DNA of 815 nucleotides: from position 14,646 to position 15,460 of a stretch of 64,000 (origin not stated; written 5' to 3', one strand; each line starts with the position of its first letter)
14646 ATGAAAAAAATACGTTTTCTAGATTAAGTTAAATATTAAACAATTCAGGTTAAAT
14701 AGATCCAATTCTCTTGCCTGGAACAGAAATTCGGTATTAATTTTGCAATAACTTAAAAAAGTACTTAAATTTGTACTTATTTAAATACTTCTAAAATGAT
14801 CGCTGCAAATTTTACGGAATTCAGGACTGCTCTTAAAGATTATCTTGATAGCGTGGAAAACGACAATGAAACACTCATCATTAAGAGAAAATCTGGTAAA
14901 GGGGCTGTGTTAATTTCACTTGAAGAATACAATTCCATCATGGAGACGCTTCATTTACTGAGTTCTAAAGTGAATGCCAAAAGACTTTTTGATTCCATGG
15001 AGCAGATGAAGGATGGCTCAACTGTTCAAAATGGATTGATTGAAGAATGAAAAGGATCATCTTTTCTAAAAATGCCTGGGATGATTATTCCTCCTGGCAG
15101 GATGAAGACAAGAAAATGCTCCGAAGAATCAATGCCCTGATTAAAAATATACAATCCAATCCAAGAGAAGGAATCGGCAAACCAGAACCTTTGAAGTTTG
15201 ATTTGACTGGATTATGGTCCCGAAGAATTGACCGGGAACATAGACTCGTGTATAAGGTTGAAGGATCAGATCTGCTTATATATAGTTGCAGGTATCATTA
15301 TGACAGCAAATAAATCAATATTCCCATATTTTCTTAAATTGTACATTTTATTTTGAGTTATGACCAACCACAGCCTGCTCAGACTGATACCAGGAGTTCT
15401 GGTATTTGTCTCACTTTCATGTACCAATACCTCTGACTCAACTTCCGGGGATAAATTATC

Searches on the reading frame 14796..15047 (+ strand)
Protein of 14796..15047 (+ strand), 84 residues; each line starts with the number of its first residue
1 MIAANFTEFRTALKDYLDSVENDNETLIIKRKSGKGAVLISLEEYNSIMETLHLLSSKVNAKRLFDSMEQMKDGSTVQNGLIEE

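Call 64: search_protein_families(library=pfam, proteins=[window:14796-15047:+], max_evalue=0.00001)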
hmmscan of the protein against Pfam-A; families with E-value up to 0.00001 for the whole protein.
window:14796-15047:+ (84 aa): 1 family
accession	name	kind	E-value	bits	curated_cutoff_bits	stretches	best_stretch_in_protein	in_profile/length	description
PF02604.26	PhdYeFM_antitox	-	1.9e-19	69.6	29.8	1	1-73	1-73/74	Antitoxin Phd_YefM, type II toxin-antitoxin system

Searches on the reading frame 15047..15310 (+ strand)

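Call 64: search_protein_families(library=pfam, proteins=[window:15047-15310:+], max_evalue=0.00001)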
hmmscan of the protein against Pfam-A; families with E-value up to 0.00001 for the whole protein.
window:15047-15310:+ (88 aa): 1 family
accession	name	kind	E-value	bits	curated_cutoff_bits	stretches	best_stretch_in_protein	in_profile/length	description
PF06769.20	YoeB_toxin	-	4.9e-37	126.3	27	1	6-85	1-80/80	YoeB-like toxin of bacterial type II toxin-antitoxin system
